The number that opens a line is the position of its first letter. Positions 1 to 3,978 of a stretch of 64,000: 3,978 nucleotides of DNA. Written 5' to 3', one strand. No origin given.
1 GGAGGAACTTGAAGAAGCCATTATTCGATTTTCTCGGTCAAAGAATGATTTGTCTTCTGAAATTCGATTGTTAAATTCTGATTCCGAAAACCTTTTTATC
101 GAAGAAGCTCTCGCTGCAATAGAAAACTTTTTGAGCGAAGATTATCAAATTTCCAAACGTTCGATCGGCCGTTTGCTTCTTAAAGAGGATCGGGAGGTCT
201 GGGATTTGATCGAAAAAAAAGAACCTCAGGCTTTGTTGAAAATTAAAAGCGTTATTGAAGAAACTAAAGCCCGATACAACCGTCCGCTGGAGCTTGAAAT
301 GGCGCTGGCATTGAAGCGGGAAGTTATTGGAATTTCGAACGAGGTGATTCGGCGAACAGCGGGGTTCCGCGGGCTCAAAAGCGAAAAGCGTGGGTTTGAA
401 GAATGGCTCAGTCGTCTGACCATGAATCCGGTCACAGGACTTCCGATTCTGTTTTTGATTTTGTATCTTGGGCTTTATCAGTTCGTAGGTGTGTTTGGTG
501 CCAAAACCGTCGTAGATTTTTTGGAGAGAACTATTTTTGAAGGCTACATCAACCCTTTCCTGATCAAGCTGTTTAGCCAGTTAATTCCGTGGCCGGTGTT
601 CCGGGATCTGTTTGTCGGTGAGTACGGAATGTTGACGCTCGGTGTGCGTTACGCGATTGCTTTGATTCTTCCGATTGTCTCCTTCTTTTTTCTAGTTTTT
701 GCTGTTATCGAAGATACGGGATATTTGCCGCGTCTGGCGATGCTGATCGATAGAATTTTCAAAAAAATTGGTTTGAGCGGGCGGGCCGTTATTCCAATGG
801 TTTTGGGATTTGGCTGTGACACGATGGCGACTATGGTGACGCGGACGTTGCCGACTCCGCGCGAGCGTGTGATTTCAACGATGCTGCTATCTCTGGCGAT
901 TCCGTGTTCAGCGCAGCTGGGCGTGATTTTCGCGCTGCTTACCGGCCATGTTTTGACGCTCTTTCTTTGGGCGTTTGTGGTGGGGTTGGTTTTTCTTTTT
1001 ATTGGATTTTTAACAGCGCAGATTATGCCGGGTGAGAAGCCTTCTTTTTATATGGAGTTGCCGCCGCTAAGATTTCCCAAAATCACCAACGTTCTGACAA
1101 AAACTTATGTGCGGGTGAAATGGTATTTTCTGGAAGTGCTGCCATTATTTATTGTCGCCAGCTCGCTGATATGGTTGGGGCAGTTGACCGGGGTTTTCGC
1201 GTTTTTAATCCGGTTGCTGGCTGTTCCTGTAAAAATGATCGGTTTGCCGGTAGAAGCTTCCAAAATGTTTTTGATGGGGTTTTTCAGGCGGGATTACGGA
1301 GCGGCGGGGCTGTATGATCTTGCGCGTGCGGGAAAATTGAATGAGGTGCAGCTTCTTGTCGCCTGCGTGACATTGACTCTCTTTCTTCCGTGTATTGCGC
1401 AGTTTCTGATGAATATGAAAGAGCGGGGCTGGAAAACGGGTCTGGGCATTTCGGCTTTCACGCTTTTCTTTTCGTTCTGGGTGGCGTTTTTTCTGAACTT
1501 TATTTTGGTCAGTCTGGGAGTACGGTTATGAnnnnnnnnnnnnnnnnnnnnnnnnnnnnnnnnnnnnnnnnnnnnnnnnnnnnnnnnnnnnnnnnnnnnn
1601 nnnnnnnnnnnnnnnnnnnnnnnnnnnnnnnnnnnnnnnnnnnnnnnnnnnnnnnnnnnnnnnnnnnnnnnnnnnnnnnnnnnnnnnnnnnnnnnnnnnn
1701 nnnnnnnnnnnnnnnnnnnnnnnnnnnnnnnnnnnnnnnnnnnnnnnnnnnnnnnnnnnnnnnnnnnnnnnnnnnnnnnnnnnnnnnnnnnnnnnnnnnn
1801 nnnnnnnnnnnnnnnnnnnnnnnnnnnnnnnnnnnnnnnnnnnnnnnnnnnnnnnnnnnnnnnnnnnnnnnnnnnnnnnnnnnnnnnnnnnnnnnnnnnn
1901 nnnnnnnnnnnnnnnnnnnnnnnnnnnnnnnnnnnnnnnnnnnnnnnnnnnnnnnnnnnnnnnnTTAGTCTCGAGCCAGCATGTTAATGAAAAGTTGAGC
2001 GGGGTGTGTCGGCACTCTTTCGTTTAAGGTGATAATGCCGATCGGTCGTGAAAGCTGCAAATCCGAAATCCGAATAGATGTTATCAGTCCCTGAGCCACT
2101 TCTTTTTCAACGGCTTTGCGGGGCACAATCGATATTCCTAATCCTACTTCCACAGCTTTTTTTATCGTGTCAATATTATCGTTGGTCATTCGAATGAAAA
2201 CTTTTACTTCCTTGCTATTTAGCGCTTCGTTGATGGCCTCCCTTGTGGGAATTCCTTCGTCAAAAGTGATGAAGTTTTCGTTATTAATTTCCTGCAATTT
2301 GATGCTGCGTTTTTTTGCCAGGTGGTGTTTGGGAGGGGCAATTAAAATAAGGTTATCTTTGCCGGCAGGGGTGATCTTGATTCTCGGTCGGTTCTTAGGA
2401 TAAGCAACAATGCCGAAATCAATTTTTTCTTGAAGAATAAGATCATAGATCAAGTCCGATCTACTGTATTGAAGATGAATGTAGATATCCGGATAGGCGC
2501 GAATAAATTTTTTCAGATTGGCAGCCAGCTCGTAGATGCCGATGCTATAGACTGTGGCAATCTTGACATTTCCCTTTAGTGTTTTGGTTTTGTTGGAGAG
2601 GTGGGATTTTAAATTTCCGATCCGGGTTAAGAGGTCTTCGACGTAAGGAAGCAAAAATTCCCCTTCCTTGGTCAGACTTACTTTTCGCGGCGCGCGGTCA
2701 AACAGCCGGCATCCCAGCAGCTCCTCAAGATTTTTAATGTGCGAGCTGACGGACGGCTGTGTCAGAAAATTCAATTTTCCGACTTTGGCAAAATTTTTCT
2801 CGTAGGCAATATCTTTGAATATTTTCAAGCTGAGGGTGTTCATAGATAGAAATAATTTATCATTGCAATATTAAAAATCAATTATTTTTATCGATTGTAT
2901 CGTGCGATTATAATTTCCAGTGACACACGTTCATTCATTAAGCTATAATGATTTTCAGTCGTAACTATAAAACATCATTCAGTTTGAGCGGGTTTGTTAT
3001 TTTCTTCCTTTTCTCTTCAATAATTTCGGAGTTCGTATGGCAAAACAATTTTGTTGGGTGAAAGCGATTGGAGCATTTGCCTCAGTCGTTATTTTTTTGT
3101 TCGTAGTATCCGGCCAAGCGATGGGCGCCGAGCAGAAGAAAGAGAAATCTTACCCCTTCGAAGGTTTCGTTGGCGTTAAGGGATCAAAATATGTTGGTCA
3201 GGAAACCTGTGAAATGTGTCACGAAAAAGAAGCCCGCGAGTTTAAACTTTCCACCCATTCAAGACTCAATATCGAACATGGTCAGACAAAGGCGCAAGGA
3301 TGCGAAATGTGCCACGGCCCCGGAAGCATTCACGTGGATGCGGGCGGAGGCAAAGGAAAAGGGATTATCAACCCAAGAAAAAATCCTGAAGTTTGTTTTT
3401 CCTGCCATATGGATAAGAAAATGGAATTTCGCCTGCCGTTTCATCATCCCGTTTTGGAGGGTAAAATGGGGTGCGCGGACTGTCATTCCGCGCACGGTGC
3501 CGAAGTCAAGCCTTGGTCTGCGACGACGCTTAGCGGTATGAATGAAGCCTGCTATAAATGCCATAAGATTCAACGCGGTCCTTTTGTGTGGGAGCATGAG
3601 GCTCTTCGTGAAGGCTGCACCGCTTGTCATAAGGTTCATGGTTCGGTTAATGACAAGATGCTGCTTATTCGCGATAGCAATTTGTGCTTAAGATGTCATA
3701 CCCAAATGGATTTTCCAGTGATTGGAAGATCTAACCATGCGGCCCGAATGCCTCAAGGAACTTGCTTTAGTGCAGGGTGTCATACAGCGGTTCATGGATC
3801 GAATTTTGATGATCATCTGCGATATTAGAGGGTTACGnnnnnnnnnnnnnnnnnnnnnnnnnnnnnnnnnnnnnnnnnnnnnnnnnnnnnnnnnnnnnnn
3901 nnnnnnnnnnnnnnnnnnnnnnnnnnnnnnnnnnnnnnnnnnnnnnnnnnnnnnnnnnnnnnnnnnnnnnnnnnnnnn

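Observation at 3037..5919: Candidate porin-cytochrome conduit pair (263-aa octaheme cytochrome followed 10 nt later by a 693-aa Cys-free beta-barrel)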

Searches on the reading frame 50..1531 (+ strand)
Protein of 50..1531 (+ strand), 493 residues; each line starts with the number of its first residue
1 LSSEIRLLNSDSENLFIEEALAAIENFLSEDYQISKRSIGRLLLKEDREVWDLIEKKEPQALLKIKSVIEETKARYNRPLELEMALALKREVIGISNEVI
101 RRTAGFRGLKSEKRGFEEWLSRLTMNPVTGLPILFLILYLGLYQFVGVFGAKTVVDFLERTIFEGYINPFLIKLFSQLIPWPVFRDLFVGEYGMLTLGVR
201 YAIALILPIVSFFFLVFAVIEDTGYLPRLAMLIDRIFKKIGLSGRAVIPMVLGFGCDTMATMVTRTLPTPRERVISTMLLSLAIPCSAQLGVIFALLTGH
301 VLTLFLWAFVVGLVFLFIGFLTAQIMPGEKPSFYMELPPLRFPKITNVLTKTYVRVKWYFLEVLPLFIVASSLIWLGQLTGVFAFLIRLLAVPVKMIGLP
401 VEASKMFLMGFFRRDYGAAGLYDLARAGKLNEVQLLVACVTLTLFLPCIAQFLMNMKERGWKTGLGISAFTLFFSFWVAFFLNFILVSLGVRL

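Call 3: search_protein_families(library=pfam, proteins=[window:50-1531:+], max_evalue=0.01)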
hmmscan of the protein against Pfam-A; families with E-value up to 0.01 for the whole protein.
window:50-1531:+ (493 aa): 3 families
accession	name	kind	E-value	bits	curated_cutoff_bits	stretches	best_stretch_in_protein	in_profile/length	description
PF07670.19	Gate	-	4.8e-31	107.7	29.6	2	206-297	4-101/104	Nucleoside recognition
PF07664.17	FeoB_C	-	6e-12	45.5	26.6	1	304-355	1-54/54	Ferrous iron transport protein B C terminus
PF17910.6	FeoB_Cyto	-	1.9e-06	28.7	23.4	1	17-100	5-89/90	FeoB cytosolic helical domain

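Call 4: search_protein_families(library=ncbifam, proteins=[window:50-1531:+], max_evalue=0.01)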
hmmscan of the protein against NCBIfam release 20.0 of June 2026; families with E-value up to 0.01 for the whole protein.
window:50-1531:+ (493 aa): 4 families
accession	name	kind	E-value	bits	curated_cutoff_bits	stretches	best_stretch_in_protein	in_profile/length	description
TIGR00437.1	feoB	equivalog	4.9e-65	220.4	315.65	1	45-457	171-593/594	ferrous iron transport protein B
NF007105.0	PRK09554.1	equivalog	3.3e-29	101.6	683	1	108-374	262-526/772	Fe(2+) transporter permease subunit FeoB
NF007811.0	PRK10519.1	equivalog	0.00049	19.6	111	1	362-444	29-111/155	hypothetical protein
NF050182.1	TM0026_fam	equivalog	0.0093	16.4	100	1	298-341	3-42/64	TM0026 family membrane protein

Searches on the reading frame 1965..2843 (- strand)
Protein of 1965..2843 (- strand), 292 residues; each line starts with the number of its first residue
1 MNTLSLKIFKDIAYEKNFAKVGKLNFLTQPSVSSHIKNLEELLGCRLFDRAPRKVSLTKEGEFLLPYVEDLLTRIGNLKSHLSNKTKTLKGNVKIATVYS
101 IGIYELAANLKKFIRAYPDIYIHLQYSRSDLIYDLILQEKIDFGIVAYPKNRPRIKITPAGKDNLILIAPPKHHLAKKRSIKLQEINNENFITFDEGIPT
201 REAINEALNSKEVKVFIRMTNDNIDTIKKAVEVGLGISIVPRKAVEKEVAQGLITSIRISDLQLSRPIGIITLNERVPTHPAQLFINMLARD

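Call 3: search_protein_families(library=pfam, proteins=[window:1965-2843:-], max_evalue=0.01)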
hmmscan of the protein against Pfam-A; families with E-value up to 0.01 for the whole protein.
window:1965-2843:- (292 aa): 2 families
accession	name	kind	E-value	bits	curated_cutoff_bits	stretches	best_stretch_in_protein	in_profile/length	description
PF03466.25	LysR_substrate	-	8.1e-42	143.4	28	1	89-290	4-205/209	LysR substrate binding domain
PF00126.33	HTH_1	-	1.4e-16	60.6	26.6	1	6-62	4-60/60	Bacterial regulatory helix-turn-helix protein, lysR family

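Call 4: search_protein_families(library=ncbifam, proteins=[window:1965-2843:-], max_evalue=0.01)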
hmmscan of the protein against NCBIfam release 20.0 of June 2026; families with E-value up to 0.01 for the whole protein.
window:1965-2843:- (292 aa): 55 families (the best 25 are shown)
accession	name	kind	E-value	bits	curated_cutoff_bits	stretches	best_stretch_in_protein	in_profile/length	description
NF040786.1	LysR_Sec_metab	equivalog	7.2e-58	195.9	250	1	1-289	1-294/298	selenium metabolism-associated LysR family transcriptional regulator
NF047520.1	trans_act_CidR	equivalog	1.9e-44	152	415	1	1-289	1-288/292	cidABC operon transcriptional activator CidR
NF053705.1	TransRegGltCGpos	equivalog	2.7e-44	151.6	350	1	3-289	3-289/300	glutamate biosynthesis transcriptional regulator GltC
TIGR03339.1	phn_lysR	subfamily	6.2e-39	133.9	341.1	1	6-288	2-278/279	aminoethylphosphonate catabolism associated LysR family transcriptional regulator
NF040889.1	trans_reg_YeiE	equivalog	2.8e-37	128.5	480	1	6-278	8-275/288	DNA-binding transcriptional regulator YeiE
NF045990.1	TransRegCbbRRhodb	equivalog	6.6e-36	123.9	450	1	6-283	11-290/304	LysR family regulator CbbR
NF008095.0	PRK10837.1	subfamily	1.2e-34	119.9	281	1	6-272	8-269/290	LysR family transcriptional regulator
NF009327.0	PRK12684.1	subfamily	1.3e-34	119.8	402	1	5-261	5-263/313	CysB family HTH-type transcriptional regulator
NF045775.1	acetoin_reg_AlsR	exception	8.7e-33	114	430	1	5-247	5-248/290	acetoin biosynthesis transcriptional regulator AlsR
NF052633.1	LysR_TF_PsrA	exception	1.1e-32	113.1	540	1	14-283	18-286/297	L-proline-binding transcription factor PsrA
NF008416.0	PRK11242.1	equivalog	3.7e-32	111.8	277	1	7-289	7-287/300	transcriptional regulator CynR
NF008722.0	PRK11716.1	equivalog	1.2e-31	109.8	246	1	1-288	1-289/293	HTH-type transcriptional activator IlvY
NF009326.0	PRK12681.1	equivalog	4.6e-31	108.4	436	1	17-255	18-258/324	HTH-type transcriptional regulator CysB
NF009324.0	PRK12679.1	equivalog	5.7e-31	107.8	491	1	1-254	1-257/316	HTH-type transcriptional regulator Cbl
NF007385.0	PRK09906.1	equivalog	4e-27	95.1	356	1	5-249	5-250/296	DNA-binding transcriptional regulator HcaR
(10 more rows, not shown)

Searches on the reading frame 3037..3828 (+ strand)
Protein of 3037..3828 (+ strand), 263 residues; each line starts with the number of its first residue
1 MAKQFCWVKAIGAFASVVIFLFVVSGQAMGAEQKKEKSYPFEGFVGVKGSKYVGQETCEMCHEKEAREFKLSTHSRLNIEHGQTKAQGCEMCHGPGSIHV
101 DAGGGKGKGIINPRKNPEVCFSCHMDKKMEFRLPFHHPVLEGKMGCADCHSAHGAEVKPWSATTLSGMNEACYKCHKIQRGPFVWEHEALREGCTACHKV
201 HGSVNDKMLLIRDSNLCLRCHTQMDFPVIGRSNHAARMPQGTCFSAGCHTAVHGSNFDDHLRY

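Call 3: search_protein_families(library=pfam, proteins=[window:3037-3828:+], max_evalue=0.01)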
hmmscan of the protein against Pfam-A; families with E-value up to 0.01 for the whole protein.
window:3037-3828:+ (263 aa): 5 families
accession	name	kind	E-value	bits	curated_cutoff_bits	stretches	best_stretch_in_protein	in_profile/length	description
PF09699.15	Paired_CXXCH_1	-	3.9e-24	84.5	20.6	3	187-224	1-39/41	Doubled CXXCH motif (Paired_CXXCH_1)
PF14522.11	Cytochrome_C7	-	1e-08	35.3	24.8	1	141-199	10-67/67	Cytochrome c7 and related cytochrome c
PF22678.1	Cytochrom_c_NrfB-like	-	3.1e-07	31.2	27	1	163-215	27-81/89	Cytochrome c-type protein NrfB-like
PF22113.1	Mtrc-MtrF_II-IV_dom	-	2.3e-05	24.5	30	1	55-97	120-168/176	Outer membrane cytochrome MtrC/MtrF-like, domains II/IV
PF14537.11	Cytochrom_c3_2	-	4.8e-05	24.2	25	0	117-177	26-79/79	Cytochrome c3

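Call 4: search_protein_families(library=ncbifam, proteins=[window:3037-3828:+], max_evalue=0.01)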
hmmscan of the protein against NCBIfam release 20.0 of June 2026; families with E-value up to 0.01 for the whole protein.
window:3037-3828:+ (263 aa): 8 families
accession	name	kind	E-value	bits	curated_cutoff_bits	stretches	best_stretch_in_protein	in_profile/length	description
NF041028.1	decahem_GSU2203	exception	8.5e-51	173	325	2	115-236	146-266/317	GSU2203 family decaheme c-type cytochrome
TIGR03508.1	decahem_SO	subfamily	6.5e-49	166.7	192.2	2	113-258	113-257/258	DmsE family decaheme c-type cytochrome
TIGR01905.1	paired_CXXCH_1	subfamily_domain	2.4e-17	62.6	25.2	2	187-224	1-39/41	doubled CXXCH domain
NF008659.0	PRK11659.1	equivalog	4.9e-11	42.7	184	2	31-156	29-148/188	cytochrome c nitrite reductase pentaheme subunit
TIGR03146.1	cyt_nit_nrfB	equivalog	1.8e-08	34.8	166.6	2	158-224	73-144/145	cytochrome c nitrite reductase pentaheme subunit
TIGR03153.1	cytochr_NrfH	equivalog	1.3e-07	31.8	134.2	1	109-223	20-135/138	cytochrome c nitrite reductase small subunit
NF041198.1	UshA_like_PCGU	equivalog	9.3e-07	27.8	275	1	85-127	471-511/519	UshA-like (seleno)protein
NF049875.1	NetB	exception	0.0099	15.7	380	0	163-223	132-197/211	Nrf-like electron transfer protein NetB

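Call 7: search_solved_structures(query=window:3037-3828:+, max_evalue=0.01, show_alignments=1)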
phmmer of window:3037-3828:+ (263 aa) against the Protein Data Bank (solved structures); distinct sequences matched with E-value up to 0.01: 2.
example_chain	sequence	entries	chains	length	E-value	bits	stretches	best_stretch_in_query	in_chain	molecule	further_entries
6r2q_A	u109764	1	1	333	8.5e-33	117.2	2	112-257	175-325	Cystathionine beta-synthase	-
2ozy_A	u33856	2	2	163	2.7e-05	27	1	117-180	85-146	Cytochrome c-type protein nrfB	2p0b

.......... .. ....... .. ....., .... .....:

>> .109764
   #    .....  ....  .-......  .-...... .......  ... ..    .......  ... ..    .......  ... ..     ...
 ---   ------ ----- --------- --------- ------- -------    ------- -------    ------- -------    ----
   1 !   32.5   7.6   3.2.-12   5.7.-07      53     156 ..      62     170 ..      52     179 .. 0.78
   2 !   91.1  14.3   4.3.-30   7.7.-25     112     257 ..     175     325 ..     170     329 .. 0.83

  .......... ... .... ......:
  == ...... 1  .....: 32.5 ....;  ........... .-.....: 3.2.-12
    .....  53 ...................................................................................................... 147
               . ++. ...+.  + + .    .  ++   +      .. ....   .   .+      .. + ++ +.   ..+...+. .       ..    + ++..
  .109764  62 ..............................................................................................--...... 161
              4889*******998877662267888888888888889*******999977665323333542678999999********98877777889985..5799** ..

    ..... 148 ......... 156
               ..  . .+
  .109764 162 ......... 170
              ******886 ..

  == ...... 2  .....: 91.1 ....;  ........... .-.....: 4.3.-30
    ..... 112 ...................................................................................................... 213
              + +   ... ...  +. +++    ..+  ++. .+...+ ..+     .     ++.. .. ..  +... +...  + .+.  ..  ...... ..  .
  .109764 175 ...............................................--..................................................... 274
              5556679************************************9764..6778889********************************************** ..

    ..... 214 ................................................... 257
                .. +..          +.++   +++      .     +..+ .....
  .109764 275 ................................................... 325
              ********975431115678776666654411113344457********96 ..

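Call 53: find_related_loci(query=A3, collection=genome_contigs, flank=6000)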
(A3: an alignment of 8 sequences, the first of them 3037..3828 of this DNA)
Query A3 (263 aa) in genome_contigs; peptide patterns used: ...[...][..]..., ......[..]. (x = any residue, [..] = any of these).
598 stretches matched a pattern (row limit reached: there are more); 565 encode a relative of the query (tblastn E <= 1e-3); the best 80 are kept; 80 distinct loci.
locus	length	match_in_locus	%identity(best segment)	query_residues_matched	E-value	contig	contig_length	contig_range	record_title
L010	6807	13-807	63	10-263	2e-117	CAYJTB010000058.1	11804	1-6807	MAG TPA_asm: uncultured bacterium isolate ERP125453_co1_402 genome assembly, contig: NODE_6161_length_11804_cov_9.316282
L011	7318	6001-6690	72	33-263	5e-117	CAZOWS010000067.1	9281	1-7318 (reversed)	MAG TPA_asm: uncultured Actinomycetota bacterium isolate binchicken_co203_618 genome assembly, contig: k141_3462512, who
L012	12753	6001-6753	64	8-263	8e-115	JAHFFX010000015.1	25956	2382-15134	MAG: Candidatus Omnitrophota bacterium isolate nzgw301 NODE_1509_length_25957_cov_3.034487, whole genome shotgun sequenc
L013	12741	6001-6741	64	11-263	9e-115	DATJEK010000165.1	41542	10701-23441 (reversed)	MAG TPA_asm: Candidatus Eisenbacteria bacterium isolate SMAG_U15431 k141_6297109, whole genome shotgun sequence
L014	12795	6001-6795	61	7-263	3e-114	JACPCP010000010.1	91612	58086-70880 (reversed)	MAG: Candidatus Omnitrophota bacterium isolate NC_groundwater_286_Ag_S-0.65um_55_12 S6_GD2017_2_S65_scaffold_127, whole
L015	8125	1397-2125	66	14-263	5e-114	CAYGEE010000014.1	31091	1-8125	MAG TPA_asm: uncultured Planctomycetales bacterium isolate ERP113451_co3_410 genome assembly, contig: NODE_984_length_31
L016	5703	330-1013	67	33-263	4e-113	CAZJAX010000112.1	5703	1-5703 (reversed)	MAG TPA_asm: uncultured Planctomycetia bacterium isolate SRP342105_co2_14 genome assembly, contig: NODE_16403_length_570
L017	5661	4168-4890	65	19-263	4e-113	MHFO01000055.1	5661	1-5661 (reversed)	MAG: Omnitrophica bacterium RIFCSPLOWO2_01_FULL_50_24 rifcsplowo2_01_scaffold_41517, whole genome shotgun sequence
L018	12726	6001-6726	65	18-263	3e-111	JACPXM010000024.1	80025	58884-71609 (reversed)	MAG: Candidatus Omnitrophota bacterium isolate NC_groundwater_837_Pr1_B-0.1um_48_14 Montesol18_Bp1_scaffold_754149, whol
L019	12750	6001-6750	64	9-263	1e-110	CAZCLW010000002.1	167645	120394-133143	MAG TPA_asm: uncultured Planctomycetales bacterium isolate SRP239054_co1_195 genome assembly, contig: NODE_50_length_167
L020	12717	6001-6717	64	17-263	3e-110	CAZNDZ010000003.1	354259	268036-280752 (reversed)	MAG TPA_asm: uncultured Planctomycetales bacterium isolate SRP219642_co4_309 genome assembly, contig: NODE_10_length_354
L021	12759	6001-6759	63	14-263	8e-110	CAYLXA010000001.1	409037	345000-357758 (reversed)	MAG TPA_asm: uncultured bacterium isolate SRP329715_co1_385 genome assembly, contig: NODE_8_length_409037_cov_13.585060,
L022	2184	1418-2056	72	50-263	2e-115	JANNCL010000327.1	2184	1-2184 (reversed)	MAG: Candidatus Omnitrophota bacterium isolate OTE_78_metabat_191 OTE_78_k141_2245261, whole genome shotgun sequence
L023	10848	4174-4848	69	38-263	2e-109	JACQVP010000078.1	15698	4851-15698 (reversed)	MAG: Candidatus Omnitrophota bacterium isolate NC_groundwater_1466_Ag_S-0.65um_60_22 S_p65_S5_coassembly_k141_3506543, w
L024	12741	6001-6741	65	12-263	5e-109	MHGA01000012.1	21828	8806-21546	MAG: Omnitrophica WOR_2 bacterium GWA2_63_20 gwa2_scaffold_20205, whole genome shotgun sequence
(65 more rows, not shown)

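Call 74: search_dna_similar(query=window:3037-3828:+, collection=plasmids, mode=protein, max_evalue=0.00001, max_rows=25)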
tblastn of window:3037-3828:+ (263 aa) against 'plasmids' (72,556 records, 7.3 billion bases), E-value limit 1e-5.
Records with a match: 2; places in all: 2; records where one place covers at least 80% of the query: 0.
Best place of each record, by identity: <60% 2.
By first word of the organism name: Photobacterium 1; Sinorhizobium 1.
By predicted mobility (MOB-suite, as given by PLSDB): non-mobilizable 1; conjugative 1.
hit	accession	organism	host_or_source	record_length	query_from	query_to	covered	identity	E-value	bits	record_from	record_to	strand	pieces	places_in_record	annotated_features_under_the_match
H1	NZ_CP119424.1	Photobacterium sp. DA100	-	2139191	106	256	57%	40.0%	5e-25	110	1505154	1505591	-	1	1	none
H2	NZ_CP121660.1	Sinorhizobium terangae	Desmanthus virgatus,cell culture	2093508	39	240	77%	26.2%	2e-6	56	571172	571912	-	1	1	none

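Call 75: get_annotated_region(hit=H1, flank=6000)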
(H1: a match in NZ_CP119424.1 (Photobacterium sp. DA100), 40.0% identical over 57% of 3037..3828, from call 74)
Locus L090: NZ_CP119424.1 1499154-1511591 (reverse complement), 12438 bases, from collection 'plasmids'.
description: Photobacterium sp. DA100 plasmid pDA100, complete sequence
organism: Photobacterium sp. DA100 (NCBI taxid 3027472)
taxonomy: Bacteria; Pseudomonadota; Gammaproteobacteria; Vibrionales; Vibrionaceae; Photobacterium; Photobacterium sp. DA100
host: -; source: -; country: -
typing (MOB-suite, as given by PLSDB): non-mobilizable
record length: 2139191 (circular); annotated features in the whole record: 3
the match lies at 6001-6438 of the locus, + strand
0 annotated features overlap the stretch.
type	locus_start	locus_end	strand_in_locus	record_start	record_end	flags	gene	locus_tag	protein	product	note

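Call 79: find_homologous_proteins(query=L090:6479-8449:+, max_evalue=0.001)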
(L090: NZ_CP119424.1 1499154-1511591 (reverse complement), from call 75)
Query L090:6479-8449:+ (656 aa): 69 proteins with E <= 0.001 among 8000 candidates.
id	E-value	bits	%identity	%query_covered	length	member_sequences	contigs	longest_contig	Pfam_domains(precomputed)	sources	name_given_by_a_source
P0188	0.0e+0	1451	95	100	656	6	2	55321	PF11854.15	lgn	-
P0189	0.0e+0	1011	64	100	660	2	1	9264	PF11854.15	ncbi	-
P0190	4.7e-263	893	57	100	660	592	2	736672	PF11854.15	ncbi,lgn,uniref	ncbi:MtrB/PioB family decaheme-associated outer membrane protein [Vibrio vulnificus]|uniref:MtrB/Pio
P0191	1.4e-254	865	56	100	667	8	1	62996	PF11854.15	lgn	-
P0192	1.8e-252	858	56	100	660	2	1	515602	PF11854.15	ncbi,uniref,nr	ncbi:MtrB/PioB family decaheme-associated outer membrane protein [Vibrio sp. CAU 1672]|uniref:MtrB/P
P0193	3.2e-248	844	56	100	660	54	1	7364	PF11854.15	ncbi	-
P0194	1.2e-244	833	55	100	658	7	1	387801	PF11854.15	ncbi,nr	ncbi:MtrB/PioB family decaheme-associated outer membrane protein [Vibrio alginolyticus]|nr:MtrB/PioB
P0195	3.4e-243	828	54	100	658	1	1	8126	PF11854.15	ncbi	-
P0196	1.6e-242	826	55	100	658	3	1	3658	PF11854.15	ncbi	-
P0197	7.6e-242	823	54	100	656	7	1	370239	PF11854.15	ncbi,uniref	ncbi:MtrB/PioB family decaheme-associated outer membrane protein [Vibrio mediterranei]|uniref:MtrB/P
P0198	1.4e-241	822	55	100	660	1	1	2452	PF11854.15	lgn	-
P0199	5.4e-241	820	54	100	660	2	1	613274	PF11854.15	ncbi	ncbi:MtrB/PioB family decaheme-associated outer membrane protein [Vibrio sp. FJH11]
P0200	3.1e-240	818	53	100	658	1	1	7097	PF11854.15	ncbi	-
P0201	1.2e-239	816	54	100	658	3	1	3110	PF11854.15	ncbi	-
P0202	7.9e-235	800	52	100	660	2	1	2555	PF11854.15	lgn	-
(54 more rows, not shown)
